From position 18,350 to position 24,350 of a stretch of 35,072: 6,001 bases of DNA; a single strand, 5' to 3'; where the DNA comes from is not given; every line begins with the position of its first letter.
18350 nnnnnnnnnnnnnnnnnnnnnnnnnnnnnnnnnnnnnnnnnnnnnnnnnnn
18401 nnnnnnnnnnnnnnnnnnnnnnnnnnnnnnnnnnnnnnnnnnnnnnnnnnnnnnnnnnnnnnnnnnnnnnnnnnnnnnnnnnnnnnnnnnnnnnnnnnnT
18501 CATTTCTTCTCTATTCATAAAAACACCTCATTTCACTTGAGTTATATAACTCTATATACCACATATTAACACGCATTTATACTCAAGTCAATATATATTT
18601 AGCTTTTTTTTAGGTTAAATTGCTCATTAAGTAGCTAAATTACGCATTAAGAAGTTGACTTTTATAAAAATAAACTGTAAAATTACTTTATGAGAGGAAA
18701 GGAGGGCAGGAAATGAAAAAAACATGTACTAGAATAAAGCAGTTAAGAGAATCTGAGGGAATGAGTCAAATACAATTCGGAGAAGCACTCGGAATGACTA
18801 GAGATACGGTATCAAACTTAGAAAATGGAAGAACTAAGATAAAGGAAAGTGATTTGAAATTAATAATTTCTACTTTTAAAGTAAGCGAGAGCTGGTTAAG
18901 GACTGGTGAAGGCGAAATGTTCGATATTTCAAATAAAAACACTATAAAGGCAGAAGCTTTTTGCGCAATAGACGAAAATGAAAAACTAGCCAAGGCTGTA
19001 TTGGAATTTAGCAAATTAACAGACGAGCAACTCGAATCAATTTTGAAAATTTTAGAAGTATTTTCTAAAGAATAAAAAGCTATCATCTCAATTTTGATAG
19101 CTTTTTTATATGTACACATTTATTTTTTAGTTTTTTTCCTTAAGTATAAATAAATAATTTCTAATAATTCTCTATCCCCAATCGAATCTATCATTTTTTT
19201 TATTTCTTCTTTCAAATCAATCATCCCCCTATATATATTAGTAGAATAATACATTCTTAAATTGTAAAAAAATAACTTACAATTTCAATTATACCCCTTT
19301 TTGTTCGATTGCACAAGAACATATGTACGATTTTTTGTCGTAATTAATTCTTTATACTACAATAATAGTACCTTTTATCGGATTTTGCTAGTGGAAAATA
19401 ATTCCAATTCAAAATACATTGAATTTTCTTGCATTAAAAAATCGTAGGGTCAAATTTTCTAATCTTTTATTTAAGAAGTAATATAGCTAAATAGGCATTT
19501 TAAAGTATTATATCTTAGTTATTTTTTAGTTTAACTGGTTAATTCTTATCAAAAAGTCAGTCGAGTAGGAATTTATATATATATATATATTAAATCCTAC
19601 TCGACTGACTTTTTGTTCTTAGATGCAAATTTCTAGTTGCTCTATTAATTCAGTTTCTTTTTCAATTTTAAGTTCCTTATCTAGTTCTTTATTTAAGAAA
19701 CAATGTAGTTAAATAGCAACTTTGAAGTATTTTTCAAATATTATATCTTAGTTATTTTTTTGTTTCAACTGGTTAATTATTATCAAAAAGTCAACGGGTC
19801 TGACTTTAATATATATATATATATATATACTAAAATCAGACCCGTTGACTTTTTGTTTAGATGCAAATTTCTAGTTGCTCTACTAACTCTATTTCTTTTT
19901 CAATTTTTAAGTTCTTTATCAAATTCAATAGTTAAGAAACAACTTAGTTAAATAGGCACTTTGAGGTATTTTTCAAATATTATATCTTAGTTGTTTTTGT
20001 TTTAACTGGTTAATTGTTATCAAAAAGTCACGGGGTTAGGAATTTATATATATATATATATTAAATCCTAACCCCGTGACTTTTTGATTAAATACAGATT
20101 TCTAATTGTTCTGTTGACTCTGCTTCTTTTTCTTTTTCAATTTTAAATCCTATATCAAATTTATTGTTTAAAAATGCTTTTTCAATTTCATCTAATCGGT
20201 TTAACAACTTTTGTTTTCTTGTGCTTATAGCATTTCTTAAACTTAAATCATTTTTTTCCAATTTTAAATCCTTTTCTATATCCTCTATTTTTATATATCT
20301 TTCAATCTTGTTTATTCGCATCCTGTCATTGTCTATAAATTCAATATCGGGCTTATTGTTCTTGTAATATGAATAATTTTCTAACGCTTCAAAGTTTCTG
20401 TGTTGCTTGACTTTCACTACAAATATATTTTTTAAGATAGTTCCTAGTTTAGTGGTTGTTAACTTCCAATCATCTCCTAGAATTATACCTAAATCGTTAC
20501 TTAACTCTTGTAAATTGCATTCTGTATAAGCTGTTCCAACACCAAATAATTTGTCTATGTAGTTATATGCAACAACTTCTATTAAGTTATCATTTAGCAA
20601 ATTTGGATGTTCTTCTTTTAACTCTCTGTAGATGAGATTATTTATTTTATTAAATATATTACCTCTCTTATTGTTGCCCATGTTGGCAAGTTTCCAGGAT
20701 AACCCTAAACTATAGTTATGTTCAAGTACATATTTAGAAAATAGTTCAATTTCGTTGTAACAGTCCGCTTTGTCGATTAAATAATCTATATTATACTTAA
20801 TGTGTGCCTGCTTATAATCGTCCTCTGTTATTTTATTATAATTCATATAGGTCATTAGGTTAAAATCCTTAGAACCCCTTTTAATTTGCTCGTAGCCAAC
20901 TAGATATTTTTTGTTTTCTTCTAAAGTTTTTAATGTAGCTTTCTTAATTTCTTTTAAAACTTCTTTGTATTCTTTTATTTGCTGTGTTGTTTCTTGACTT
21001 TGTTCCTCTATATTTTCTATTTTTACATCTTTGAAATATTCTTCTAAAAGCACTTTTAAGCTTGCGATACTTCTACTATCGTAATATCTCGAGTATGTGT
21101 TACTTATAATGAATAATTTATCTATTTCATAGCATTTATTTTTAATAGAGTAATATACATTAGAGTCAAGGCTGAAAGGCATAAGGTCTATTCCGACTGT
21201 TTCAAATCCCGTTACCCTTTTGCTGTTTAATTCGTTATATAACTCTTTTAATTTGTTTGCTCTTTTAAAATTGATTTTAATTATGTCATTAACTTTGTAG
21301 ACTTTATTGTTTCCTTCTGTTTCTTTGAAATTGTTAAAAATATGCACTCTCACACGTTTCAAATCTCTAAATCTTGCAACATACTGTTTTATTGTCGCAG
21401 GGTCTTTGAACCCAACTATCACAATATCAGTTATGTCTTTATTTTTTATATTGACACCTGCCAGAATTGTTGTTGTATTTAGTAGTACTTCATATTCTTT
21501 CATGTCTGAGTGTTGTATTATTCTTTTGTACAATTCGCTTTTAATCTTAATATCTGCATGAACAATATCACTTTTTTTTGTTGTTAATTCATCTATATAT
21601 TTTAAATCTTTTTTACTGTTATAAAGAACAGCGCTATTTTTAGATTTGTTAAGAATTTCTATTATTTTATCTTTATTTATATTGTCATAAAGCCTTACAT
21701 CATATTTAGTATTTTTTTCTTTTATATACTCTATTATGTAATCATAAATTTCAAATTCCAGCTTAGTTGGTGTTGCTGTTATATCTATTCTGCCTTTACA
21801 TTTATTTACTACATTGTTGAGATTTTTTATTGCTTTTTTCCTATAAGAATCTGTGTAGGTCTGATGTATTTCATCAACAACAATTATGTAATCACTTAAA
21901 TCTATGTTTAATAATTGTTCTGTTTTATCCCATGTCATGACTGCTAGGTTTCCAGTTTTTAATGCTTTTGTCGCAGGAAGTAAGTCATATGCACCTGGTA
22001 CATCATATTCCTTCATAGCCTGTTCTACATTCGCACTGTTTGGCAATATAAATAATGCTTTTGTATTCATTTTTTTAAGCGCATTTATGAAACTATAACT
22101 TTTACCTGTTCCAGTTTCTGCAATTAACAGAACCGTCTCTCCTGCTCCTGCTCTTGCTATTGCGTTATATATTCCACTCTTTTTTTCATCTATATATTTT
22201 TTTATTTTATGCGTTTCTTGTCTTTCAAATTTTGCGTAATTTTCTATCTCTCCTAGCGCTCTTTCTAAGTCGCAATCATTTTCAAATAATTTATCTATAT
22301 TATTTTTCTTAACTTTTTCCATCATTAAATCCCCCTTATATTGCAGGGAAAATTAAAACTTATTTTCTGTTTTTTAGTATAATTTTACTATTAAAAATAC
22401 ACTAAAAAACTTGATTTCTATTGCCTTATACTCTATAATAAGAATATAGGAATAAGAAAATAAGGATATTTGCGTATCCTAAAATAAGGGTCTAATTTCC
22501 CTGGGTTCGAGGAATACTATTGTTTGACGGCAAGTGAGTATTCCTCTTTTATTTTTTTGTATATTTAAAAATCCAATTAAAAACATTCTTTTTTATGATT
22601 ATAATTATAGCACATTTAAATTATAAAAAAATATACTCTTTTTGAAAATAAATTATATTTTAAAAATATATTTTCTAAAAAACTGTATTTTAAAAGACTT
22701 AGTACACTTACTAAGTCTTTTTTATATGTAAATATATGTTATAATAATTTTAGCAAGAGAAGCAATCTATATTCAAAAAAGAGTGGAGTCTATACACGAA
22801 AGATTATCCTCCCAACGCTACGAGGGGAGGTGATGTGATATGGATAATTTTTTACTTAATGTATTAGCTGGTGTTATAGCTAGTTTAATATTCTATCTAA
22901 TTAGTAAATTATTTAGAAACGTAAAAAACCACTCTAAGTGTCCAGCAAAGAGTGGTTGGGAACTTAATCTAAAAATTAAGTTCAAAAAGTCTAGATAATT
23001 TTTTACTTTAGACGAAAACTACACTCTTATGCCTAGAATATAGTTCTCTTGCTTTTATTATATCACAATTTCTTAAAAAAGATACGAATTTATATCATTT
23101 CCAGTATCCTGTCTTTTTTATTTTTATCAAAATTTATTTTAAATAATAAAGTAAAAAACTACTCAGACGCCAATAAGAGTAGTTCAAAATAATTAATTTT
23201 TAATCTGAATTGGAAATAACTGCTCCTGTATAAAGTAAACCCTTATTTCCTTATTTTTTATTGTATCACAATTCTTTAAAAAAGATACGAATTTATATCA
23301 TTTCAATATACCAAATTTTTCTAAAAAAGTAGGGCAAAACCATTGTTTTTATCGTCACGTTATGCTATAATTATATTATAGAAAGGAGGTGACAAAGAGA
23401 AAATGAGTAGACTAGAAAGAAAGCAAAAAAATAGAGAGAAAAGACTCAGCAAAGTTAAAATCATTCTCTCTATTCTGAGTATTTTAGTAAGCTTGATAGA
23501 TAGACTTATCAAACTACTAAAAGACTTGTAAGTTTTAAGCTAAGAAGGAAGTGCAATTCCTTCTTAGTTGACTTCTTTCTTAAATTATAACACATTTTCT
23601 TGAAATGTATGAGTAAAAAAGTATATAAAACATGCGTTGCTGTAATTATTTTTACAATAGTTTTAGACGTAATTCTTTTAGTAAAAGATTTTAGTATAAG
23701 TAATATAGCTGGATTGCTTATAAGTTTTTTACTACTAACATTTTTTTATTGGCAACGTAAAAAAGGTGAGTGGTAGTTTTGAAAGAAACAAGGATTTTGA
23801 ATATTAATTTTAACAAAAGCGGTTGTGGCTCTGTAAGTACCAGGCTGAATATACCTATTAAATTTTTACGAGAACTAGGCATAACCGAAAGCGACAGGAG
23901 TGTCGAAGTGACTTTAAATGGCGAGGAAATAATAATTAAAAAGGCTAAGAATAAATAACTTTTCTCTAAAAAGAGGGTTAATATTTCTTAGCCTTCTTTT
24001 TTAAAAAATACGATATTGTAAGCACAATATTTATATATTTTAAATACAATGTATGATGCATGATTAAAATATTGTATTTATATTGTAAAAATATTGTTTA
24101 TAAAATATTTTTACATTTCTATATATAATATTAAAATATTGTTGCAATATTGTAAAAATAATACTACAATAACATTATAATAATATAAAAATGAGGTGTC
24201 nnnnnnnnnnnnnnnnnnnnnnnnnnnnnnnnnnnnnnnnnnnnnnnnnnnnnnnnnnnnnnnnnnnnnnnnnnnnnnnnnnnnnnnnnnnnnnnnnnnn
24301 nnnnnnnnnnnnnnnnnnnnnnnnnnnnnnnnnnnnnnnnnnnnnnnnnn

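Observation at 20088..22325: Stand-alone 745-aa SF2 helicase with a large uncharacterised C-terminal domain: replication initiator or phage-borne defence or anti-defence gene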

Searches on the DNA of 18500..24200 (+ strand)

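Call 7: search_dna_similar(query=window:18500-24200:+, collection=phages, mode=near, max_rows=25)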
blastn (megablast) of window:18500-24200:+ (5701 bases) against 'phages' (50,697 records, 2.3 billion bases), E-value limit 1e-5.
Records with a match: 30; places in all: 32; records where one place covers at least 80% of the query: 0.
Best place of each record, by identity: 80-90% 17; 60-80% 13.
By first word of the organism name: Clostridium 23; Clostridioides 7.
By host as written in the record: Clostridium difficile 16; - 5; Clostridioides difficile 3; Clostridioides difficile CD08011 1; Clostridioides difficile CD2301 1; Escherichia coli 1; Clostridium difficile AIU 1; Clostridioides difficile TW69 1; and 1 more.
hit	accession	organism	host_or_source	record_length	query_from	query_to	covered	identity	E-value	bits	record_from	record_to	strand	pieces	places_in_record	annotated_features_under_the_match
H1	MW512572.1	Clostridioides phage phiCD08011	Clostridioides difficile CD08011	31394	1543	5507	67%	83.2%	0e+0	3442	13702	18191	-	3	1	type III restriction enzyme | DNA polymerase III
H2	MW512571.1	Clostridioides phage CD2301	Clostridioides difficile CD2301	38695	1543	5503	67%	83.0%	0e+0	3396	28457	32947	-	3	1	type III restriction enzyme | DNA polymerase III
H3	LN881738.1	Clostridium phage slur17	Escherichia coli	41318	314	4816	66%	77.2%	0e+0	2082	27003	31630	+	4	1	Type III restriction enzyme, res subunit | hypothetical protein (x2) | helix-turn-helix protein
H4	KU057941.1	Clostridium phage CDSH1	Clostridium difficile AIU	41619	314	4816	66%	77.2%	0e+0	2082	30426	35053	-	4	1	DNAse/helicase | hypothetical protein (x2) | Cro/C1-type transcriptional regulator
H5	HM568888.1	Clostridium phage phiCD38-2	Clostridium difficile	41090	314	4816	66%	77.1%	0e+0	2074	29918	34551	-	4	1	putative DNAse/helicase protein | hypothetical protein (x3) | CI phage repressor | putative secreted protein | putative membrane protein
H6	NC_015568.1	Clostridium phage phiCD38-2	Clostridium difficile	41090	314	4816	66%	77.1%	0e+0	2074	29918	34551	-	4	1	DEAD/DEAH box helicase family protein | hypothetical protein (x4) | transcriptional repressor | putative secreted protein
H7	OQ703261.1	Clostridioides phage AR1075-1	Clostridioides difficile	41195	314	4816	66%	77.1%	0e+0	2074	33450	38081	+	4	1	hypothetical protein (x4)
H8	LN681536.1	Clostridium phage phiCD146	Clostridium difficile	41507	314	4662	61%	76.5%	0e+0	1774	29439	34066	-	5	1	putative DNAse/helicase protein | conserved protein of unknown function (x2) | CI phage repressor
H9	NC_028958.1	Clostridium phage phiCD146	Clostridium difficile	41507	314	4662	61%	76.5%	0e+0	1774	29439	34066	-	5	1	DEAD/DEAH box helicase family protein | hypothetical protein (x2) | transcriptional repressor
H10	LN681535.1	Clostridium phage phiCD111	Clostridium difficile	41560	709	4816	57%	77.7%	0e+0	1874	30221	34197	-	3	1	putative DNAse/helicase protein | conserved protein of unknown function (x2)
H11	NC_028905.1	Clostridium phage phiCD111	Clostridium difficile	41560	709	4816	57%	77.7%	0e+0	1874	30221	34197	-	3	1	DEAD/DEAH box helicase family protein | hypothetical protein (x2)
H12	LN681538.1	Clostridium phage phiCD481-1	Clostridium difficile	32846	319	4511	31%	81.9%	0e+0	1465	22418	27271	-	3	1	putative DNAse/helicase protein | conserved protein of unknown function (x5) | CI phage repressor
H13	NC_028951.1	Clostridium phage phiCD481-1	Clostridium difficile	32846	319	4511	31%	81.9%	0e+0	1465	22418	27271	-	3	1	DEAD/DEAH box helicase family protein | DNA polymerase | hypothetical protein (x4) | transcriptional repressor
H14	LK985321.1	Clostridium phage phiCDHM14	-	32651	319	4511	31%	81.9%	0e+0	1459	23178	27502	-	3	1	phiCDHM14_gp37: putative type III restriction enzyme protein | phiCDHM14_gp36: putative endonuclease protein | phiCDHM14_gp38: conserved hypothetical protein | phiCDHM14_gp39: putative regulatory protein | phiCDHM14_gp35: conserved hypothetical protein | and 1 other names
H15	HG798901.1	Clostridium phage phiCDHM11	-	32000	319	4511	31%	81.9%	0e+0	1459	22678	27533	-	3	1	phiCDHM11_gp34: putative exonuclease protein | phiCDHM11_gp33: conserved hypothetical protein | phiCDHM11_gp35: putative typeIII restriction enzyme protein | phiCDHM11_gp36: conserved hypothetical protein | phiCDHM11_gp37: putative regulatory protein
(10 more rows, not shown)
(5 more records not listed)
